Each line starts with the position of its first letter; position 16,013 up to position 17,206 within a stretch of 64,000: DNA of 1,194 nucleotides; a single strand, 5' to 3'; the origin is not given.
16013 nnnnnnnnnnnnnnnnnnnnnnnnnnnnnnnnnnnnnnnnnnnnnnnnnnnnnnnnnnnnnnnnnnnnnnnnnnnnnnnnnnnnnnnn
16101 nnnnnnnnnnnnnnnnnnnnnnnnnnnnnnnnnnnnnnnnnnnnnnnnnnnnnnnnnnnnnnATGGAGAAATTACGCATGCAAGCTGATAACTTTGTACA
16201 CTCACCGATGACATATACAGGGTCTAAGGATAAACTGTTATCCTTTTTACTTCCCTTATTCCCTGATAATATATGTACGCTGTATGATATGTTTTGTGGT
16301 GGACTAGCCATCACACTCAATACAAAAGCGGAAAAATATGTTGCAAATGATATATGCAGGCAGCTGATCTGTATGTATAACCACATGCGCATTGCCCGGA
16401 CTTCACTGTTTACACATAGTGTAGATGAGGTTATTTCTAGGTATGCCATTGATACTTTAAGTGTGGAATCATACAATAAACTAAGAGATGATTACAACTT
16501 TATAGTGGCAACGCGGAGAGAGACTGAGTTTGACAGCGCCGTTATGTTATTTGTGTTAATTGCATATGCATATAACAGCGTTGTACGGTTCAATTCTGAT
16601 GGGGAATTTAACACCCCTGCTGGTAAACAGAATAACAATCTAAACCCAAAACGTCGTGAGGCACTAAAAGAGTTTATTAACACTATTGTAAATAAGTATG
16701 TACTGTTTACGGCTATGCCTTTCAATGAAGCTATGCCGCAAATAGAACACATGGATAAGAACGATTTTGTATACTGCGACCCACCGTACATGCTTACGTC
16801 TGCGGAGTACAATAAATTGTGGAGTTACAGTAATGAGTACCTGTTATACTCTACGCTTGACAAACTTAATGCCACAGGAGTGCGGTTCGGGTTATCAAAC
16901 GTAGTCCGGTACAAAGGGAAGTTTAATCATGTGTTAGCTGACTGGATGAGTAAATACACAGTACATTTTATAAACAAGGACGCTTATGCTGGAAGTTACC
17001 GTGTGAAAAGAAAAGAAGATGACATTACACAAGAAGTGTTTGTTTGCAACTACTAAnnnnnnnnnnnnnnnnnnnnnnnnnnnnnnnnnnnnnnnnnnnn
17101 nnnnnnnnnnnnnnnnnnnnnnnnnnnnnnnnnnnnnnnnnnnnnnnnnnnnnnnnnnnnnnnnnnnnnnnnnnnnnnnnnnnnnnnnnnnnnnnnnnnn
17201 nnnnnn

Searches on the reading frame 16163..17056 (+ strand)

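Call 29: search_protein_families(library=pfam, proteins=[window:16163-17056:+], max_evalue=0.01)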
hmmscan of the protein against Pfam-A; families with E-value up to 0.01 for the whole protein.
window:16163-17056:+ (297 aa): 1 family
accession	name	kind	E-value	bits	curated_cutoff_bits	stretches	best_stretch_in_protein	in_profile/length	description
PF02086.21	MethyltransfD12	-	2.2e-31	109.9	22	1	18-260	1-241/253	D12 class N6 adenine-specific DNA methyltransferase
